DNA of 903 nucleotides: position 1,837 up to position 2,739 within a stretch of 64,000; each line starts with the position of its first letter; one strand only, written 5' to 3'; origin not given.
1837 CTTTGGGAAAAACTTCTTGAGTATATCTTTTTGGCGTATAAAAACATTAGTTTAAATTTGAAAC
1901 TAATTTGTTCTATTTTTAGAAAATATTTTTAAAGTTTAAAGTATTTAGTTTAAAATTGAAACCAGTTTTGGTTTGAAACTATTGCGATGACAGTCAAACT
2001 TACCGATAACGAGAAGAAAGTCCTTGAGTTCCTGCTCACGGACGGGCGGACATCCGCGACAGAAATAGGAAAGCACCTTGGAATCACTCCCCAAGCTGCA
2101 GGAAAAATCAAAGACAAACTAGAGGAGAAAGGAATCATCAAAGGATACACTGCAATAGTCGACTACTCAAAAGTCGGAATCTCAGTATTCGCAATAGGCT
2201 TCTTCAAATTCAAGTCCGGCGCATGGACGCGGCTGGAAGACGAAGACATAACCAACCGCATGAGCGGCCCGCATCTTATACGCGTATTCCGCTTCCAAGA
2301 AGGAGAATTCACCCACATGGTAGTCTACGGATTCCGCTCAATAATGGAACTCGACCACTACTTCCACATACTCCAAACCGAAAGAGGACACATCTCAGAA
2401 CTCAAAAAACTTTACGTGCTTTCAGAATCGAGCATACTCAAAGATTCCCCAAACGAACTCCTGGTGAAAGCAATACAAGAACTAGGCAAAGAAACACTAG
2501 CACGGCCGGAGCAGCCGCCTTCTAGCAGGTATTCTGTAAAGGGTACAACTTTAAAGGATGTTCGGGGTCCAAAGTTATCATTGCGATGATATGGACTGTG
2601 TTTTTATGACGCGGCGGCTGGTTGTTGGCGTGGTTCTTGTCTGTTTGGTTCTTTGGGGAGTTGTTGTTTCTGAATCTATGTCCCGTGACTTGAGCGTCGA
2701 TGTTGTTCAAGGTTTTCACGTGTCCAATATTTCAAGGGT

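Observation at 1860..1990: Triplicated GTTT-N6-GAAAC palindromes between divergent gdhA and lrp: probable Lrp operator array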

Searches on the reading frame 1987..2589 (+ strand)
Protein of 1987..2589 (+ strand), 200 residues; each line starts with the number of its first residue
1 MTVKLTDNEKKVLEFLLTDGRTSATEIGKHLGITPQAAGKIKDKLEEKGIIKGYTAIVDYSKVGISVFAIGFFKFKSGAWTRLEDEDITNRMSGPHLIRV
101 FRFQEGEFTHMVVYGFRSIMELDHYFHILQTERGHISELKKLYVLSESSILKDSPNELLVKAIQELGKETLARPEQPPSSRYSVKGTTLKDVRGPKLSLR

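Call 3: search_protein_families(library=pfam, proteins=[window:1987-2589:+], max_evalue=0.01)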
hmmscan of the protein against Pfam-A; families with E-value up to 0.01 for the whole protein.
window:1987-2589:+ (200 aa): 8 families
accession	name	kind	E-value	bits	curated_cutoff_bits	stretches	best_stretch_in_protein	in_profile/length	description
PF13412.12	HTH_24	-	7.9e-08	32.2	21.9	1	6-52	2-48/48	Winged helix-turn-helix DNA-binding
PF01047.28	MarR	-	1.4e-05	25.3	24.6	1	5-52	1-48/59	MarR family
PF12802.13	MarR_2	-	3.5e-05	24.3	27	1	5-51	3-50/61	MarR family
PF01978.25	TrmB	-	5.1e-05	23.5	25.6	1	5-52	6-53/68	Sugar-specific transcriptional regulator TrmB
PF13404.12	HTH_AsnC-type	-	0.00021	21.5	27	1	10-38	6-34/42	AsnC-type helix-turn-helix domain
PF13518.12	HTH_28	-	0.00091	19.7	25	1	11-50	4-41/52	Helix-turn-helix domain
PF09397.16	FtsK_gamma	-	0.0032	17.6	30.6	1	11-53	9-51/63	Ftsk gamma domain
PF08279.18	HTH_11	-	0.0089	16.3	25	0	10-49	3-43/55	HTH domain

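Call 6: find_homologous_proteins(query=window:1987-2586:+, max_evalue=0.001)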
Query window:1987-2586:+ (200 aa): 103 proteins with E <= 0.001 among 220 candidates.
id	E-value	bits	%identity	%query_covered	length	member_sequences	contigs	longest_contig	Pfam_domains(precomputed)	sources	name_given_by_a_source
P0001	6.6e-126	436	100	100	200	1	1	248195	PF01047.29,PF13412.13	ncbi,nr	ncbi:HTH-type transcriptional regulator Ptr2 [uncultured archaeon]|nr:HTH-type transcriptional regul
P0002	8.7e-78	279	67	91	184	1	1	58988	PF13412.13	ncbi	ncbi:MAG: winged helix-turn-helix transcriptional regulator [Candidatus Altiarchaeota archaeon]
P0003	2.4e-75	271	68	89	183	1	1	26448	PF13412.13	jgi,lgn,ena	-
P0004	6.0e-75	269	66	91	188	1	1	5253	PF01047.29,PF13412.13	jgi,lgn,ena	-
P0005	6.3e-75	269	69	89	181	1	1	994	PF01047.29,PF13412.13,PF01978.26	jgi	jgi:Lrp/AsnC family leucine-responsive transcriptional regulator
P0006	7.0e-74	266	67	91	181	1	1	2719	PF13412.13,PF01978.26,PF13404.13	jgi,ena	-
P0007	7.2e-74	266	66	91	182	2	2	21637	PF01047.29,PF13412.13,PF13404.13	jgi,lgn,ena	-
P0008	9.5e-74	265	67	89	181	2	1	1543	PF01047.29,PF13412.13,PF13518.13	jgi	jgi:DNA-binding Lrp family transcriptional regulator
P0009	1.5e-73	265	67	89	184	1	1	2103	PF01047.29,PF13412.13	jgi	jgi:DNA-binding Lrp family transcriptional regulator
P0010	1.9e-73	264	68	88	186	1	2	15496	PF13412.13,PF13518.13,PF13404.13,PF12802.14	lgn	-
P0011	2.2e-73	264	69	88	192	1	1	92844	PF13412.13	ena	-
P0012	2.7e-73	264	67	88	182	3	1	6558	PF13412.13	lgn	-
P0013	3.8e-73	264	67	89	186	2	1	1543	PF13412.13,PF13404.13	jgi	jgi:DNA-binding Lrp family transcriptional regulator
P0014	3.0e-72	261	65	89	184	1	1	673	PF13412.13,PF13404.13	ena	-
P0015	3.5e-72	260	64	89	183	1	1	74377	PF13412.13,PF12802.14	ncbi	ncbi:MAG: winged helix-turn-helix transcriptional regulator [Candidatus Altiarchaeota archaeon]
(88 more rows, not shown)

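Call 7: search_protein_families(library=ncbifam, proteins=[window:1987-2589:+], max_evalue=0.01)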
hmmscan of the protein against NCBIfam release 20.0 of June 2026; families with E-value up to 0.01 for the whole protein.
window:1987-2589:+ (200 aa): 10 families
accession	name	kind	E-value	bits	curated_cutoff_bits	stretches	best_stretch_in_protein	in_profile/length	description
NF040820.1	trans_reg_LrpA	equivalog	2.2e-11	43.9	250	1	7-70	4-67/141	HTH-type transcriptional regulator LrpA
NF041396.1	TranRegLrp_Halo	equivalog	1.5e-10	41.1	190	1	9-122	7-115/149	HTH-type transcriptional regulator Lrp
NF053758.1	ChrTpTrnRegChrS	equivalog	8e-09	35.5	250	1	3-73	10-78/158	chromate efflux transcriptional regulator ChrS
NF008370.0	PRK11169.1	equivalog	1.2e-06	28.3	233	1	8-69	15-76/164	leucine-responsive transcriptional regulator Lrp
NF041395.1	TranRegLrpA1_Halo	equivalog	2.4e-06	27.6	250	1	8-71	6-69/142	HTH-type transcriptional regulator LrpA1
NF040947.1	trans_reg_LysM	equivalog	5.9e-06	26.1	180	1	7-61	3-57/136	HTH-type transcriptional regulator LysM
TIGR01884.1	cas_HTH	subfamily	8.3e-05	22.1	60.2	1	3-52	138-187/202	CRISPR-associated CARF protein Csa3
NF008384.0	PRK11179.1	equivalog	0.00024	21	227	1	5-69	7-71/153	transcriptional regulator AsnC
TIGR02702.1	SufR_cyano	equivalog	0.00085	19.1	178.8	1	9-52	3-46/208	iron-sulfur cluster biosynthesis transcriptional regulator SufR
NF003210.0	PRK04172.1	equivalog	0.0084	15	350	0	4-53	3-52/496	phenylalanine--tRNA ligase subunit alpha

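Call 11: find_related_loci(query=A1, collection=genome_contigs, flank=4000)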
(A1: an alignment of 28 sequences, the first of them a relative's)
Query A1 (200 aa) in genome_contigs; peptide patterns used: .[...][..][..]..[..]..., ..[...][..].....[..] (x = any residue, [..] = any of these).
57 stretches matched a pattern; 40 encode a relative of the query (tblastn E <= 1e-3); 40 distinct loci.
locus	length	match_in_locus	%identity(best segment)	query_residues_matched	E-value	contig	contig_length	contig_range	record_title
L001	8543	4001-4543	67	1-181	4e-85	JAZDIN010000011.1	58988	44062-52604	MAG: Candidatus Altiarchaeota archaeon isolate MEGAHIT-group-0.401 k141_9709320, whole genome shotgun sequence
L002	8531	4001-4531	67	1-177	5e-81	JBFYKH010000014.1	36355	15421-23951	MAG: Candidatus Altiarchaeota archaeon isolate PPR_0001 PPR_0001.fa_k121_814926, whole genome shotgun sequence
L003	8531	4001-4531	64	1-177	1e-79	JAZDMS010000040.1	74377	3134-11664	MAG: Candidatus Altiarchaeota archaeon isolate MEGAHIT-group-0.671 k141_2032830, whole genome shotgun sequence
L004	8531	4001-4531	66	1-177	5e-78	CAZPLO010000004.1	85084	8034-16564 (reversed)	MAG TPA_asm: uncultured archaeon isolate binchicken_co17_325 genome assembly, contig: NODE_865_length_85084_cov_6.082419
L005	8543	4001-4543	64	4-180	5e-77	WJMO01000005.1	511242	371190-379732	MAG: Candidatus Altiarchaeales archaeon isolate Bin_400 k141_810232, whole genome shotgun sequence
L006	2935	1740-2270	63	1-177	8e-78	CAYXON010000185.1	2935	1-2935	MAG TPA_asm: uncultured archaeon isolate SRP178699_co1_62 genome assembly, contig: NODE_55334_length_2935_cov_3.202778,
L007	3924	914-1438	63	1-175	2e-76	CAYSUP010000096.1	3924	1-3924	MAG TPA_asm: uncultured archaeon isolate SRP098346_co1_255 genome assembly, contig: NODE_36872_length_3924_cov_4.983200,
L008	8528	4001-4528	63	4-179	2e-76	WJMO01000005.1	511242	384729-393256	MAG: Candidatus Altiarchaeales archaeon isolate Bin_400 k141_810232, whole genome shotgun sequence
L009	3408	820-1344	59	1-175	4e-74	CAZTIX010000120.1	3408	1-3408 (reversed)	MAG TPA_asm: uncultured archaeon isolate binchicken_co17_405 genome assembly, contig: NODE_48124_length_3408_cov_2.81061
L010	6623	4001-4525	59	1-175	2e-73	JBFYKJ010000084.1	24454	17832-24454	MAG: Candidatus Altiarchaeota archaeon isolate PPR_0003 k121_2991971, whole genome shotgun sequence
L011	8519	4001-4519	62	1-173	2e-72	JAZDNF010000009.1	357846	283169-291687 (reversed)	MAG: Candidatus Altiarchaeota archaeon isolate MEGAHIT-group-0.7 k141_13228027, whole genome shotgun sequence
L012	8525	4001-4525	58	3-177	3e-67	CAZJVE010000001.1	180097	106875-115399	MAG TPA_asm: uncultured archaeon isolate SRP167671_co4_118 genome assembly, contig: NODE_19_length_180097_cov_12.158191,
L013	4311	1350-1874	58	1-174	2e-67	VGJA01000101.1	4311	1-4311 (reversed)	MAG: Candidatus Altiarchaeales archaeon isolate M_DeepCast_200m_m2_220 M_DeepCast_200m_m2_220_Ga0194113_10045770, whole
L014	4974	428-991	55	1-187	3e-67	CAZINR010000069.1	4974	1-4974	MAG TPA_asm: uncultured archaeon isolate SRP332253_co2_107 genome assembly, contig: NODE_18611_length_4974_cov_4.146981,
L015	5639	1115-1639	58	3-177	3e-67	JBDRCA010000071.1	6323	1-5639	MAG: Candidatus Altiarchaeota archaeon isolate MEGAHIT-group-1.157 k141_2177520, whole genome shotgun sequence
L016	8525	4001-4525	58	3-177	1e-66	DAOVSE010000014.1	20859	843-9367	MAG TPA_asm: Candidatus Altiarchaeota archaeon isolate CSMAG_1619 CSMAG_1619_k141_1552501_length_20859_cov_56.2808, whol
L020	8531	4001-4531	58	1-177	6e-66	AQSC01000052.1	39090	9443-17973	Euryarchaeota archaeon SCGC AAA252-I15 A252I15DRAFT_contig_9_0.10_C, whole genome shotgun sequence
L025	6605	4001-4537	56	3-180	5e-64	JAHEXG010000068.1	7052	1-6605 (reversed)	MAG: Candidatus Altiarchaeales archaeon isolate nzgw1 NODE_13291_length_7053_cov_3.770196, whole genome shotgun sequence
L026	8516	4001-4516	57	3-174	2e-63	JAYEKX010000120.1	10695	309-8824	MAG: Candidatus Altiarchaeota archaeon isolate MAG126 MAG126_120, whole genome shotgun sequence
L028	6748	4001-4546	56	3-179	1e-63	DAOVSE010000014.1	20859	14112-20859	MAG TPA_asm: Candidatus Altiarchaeota archaeon isolate CSMAG_1619 CSMAG_1619_k141_1552501_length_20859_cov_56.2808, whol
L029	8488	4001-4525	55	3-177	8e-63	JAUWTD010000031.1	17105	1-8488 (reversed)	MAG: Candidatus Altiarchaeota archaeon isolate CSMAG_2571 CSMAG_2571_k127_1203463_length_17105_cov_115.0229, whole genom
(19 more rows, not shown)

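Call 18: predict_structure(alignment_id=A1)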
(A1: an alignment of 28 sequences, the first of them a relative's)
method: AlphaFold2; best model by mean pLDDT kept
length: 200 residues; sequences in the alignment: 28
mean_pLDDT: 71.4   pTM: 0.50
mean pLDDT of the five models: 71.4, 69.7, 68.9, 67.9, 65.0
residues with pLDDT >= 90: 16; 70-90: 94; 50-70: 66; < 50: 24
segments of 3 or more residues with pLDDT < 50: 180-199
pLDDT, mean of each block of 10 residues (from residue 1): 76 81 88 92 86 58 77 76 62 71 81 85 84 75 76 54 64 60 40 42
secondary structure, 60 per line:
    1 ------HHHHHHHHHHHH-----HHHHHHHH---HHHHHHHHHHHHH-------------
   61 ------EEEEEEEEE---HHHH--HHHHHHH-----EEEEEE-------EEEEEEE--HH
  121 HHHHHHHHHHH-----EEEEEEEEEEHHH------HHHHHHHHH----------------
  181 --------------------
elements in order: H7-18 H24-31 H35-47 E67-75 H79-82 H85-91 E97-102 E110-116 H119-131 E137-146 H156-164

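Call 20: search_solved_structures(query=A1, max_evalue=0.01, show_alignments=1)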
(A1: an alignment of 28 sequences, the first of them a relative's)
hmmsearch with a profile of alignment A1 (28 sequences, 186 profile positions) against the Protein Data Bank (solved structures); distinct sequences matched with E-value up to 0.01: 31.
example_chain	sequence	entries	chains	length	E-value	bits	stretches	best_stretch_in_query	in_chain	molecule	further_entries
1i1g_A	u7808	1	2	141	5.2e-12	49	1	7-92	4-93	TRANSCRIPTIONAL REGULATOR LRPA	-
8q90_A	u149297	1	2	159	7.8e-12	48.4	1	8-132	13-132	AsnC family transcriptional regulator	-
2cyy_A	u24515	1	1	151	9.6e-12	48.1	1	4-128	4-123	Putative HTH-type transcriptional regulator PH1519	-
1ri7_A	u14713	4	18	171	1.4e-11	47.6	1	4-128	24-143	Putative transcriptional regulator | Putative HTH-type transcriptional regulator PH1519 | Uncharacterized HTH-type transcriptional regulator PH1519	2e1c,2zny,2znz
2cfx_A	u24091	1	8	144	1.8e-09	40.7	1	3-77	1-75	HTH-TYPE TRANSCRIPTIONAL REGULATOR LRPC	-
2efo_A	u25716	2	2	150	2e-07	34.1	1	9-121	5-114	150aa long hypothetical transcriptional regulator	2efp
2efq_A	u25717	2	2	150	3.7e-07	33.2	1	9-121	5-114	150aa long hypothetical transcriptional regulator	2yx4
7fby_A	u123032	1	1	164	3.7e-07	33.2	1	3-75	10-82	Transcriptional regulatory protein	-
2pmh_A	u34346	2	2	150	3.8e-07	33.1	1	9-121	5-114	150aa long hypothetical transcriptional regulator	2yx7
2e7w_A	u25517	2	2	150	3.8e-07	33.1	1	9-121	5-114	150aa long hypothetical transcriptional regulator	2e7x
2efn_A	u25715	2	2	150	4.2e-07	33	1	9-121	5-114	150aa long hypothetical transcriptional regulator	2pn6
9w4v_A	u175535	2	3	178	4.6e-07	32.9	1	3-75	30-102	Uncharacterized HTH-type transcriptional regulator PH0140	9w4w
2dbb_A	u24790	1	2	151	6e-07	32.5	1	3-77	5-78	Putative HTH-type transcriptional regulator PH0061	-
2l4a_A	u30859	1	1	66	1.7e-06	31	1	5-57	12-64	Leucine responsive regulatory protein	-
2gqq_A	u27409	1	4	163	2.4e-06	30.5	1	5-68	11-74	Leucine-responsive regulatory protein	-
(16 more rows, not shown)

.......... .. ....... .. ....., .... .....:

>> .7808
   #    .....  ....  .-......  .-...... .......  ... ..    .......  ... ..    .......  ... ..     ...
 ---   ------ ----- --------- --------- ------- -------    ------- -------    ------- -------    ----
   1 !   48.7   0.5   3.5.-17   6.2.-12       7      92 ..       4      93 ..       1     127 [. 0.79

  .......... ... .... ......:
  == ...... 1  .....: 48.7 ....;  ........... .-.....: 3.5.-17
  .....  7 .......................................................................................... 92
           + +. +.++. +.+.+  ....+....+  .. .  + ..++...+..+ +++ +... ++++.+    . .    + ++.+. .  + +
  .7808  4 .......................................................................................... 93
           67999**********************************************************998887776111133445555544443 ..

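Call 21: fold_search(model_id=the predicted structure, library=pdb)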
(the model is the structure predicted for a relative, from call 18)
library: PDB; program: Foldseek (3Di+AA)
matches with E <= 10: 1546; with E <= 0.001: 43
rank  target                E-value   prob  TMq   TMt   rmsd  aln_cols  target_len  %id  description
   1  2e1c_MODEL_1_A        3.0e-09  1.00  0.36  0.47  11.3       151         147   24  Structure of Putative HTH-type transcriptional regulator PH1519/DNA Complex (released 2007-12-04)
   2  2cyy                  3.8e-09  1.00  0.36  0.46  12.5       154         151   25  Crystal structure of PH1519 from Pyrococcus horikosii OT3 (released 2006-09-19)
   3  9w4w                  1.6e-08  1.00  0.38  0.48  11.4       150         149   17  Structure of transcription factor in complex with L-Ile (released 2026-03-25)
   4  2dbb_B                2.5e-08  1.00  0.36  0.46  11.5       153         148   22  Crystal structure of PH0061 (released 2006-06-15)
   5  2znz_C                2.8e-08  1.00  0.37  0.49  10.8       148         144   24  Crystal structure of FFRP (released 2009-03-17)
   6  9w4v_A                4.0e-08  1.00  0.38  0.50  10.8       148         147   16  Structure of transcription factor in complex with D-allo-Ile (released 2026-03-25)
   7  2cg4_A                4.3e-08  1.00  0.35  0.46  11.8       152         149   20  Structure of E.coli AsnC (released 2006-04-04)
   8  7fby                  4.8e-08  1.00  0.37  0.47  12.1       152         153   16  Crystal Structure of PH0140 from Pyrococcus horikosii OT3 (released 2022-07-20)
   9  2p6t_B                5.1e-08  1.00  0.38  0.47  11.6       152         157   18  CRYSTAL STRUCTURE OF TRANSCRIPTIONAL REGULATOR NMB0573 and L-LEUCINE COMPLEX FROM NEISSERIA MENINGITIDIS (released 2007-04-03)
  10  1ri7                  5.8e-08  1.00  0.36  0.47  11.2       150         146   25  crystal structure of a protein in the LRP/ASNC family from the hyperthermophilic archaeon Pyrococcus sp. OT3 (released 2004-03-09)
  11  2dbb_A                7.4e-08  1.00  0.36  0.46  11.3       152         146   22  Crystal structure of PH0061 (released 2006-06-15)
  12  2p5v_C                8.3e-08  1.00  0.38  0.48  11.3       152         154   19  Crystal Structure of Transcriptional Regulator NMB0573 from Neisseria Meningitidis (released 2007-04-03)
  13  8q90_A                1.3e-07  1.00  0.37  0.48  11.2       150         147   19  Halophilic Lrp transcription factor (released 2024-01-31)
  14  2p6t_F                1.6e-07  1.00  0.39  0.48  11.6       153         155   16  CRYSTAL STRUCTURE OF TRANSCRIPTIONAL REGULATOR NMB0573 and L-LEUCINE COMPLEX FROM NEISSERIA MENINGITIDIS (released 2007-04-03)
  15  4pcq_C                1.7e-07  1.00  0.34  0.44  11.2       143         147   17  Crystal Structure of MtbAldR (Rv2779c) (released 2015-05-06)
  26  1i1g_A                5.8e-07  1.00  0.36  0.48  11.2       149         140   28  CRYSTAL STRUCTURE OF THE LRP-LIKE TRANSCRIPTIONAL REGULATOR FROM THE ARCHAEON PYROCOCCUS FURIOSUS (released 2002-02-06)
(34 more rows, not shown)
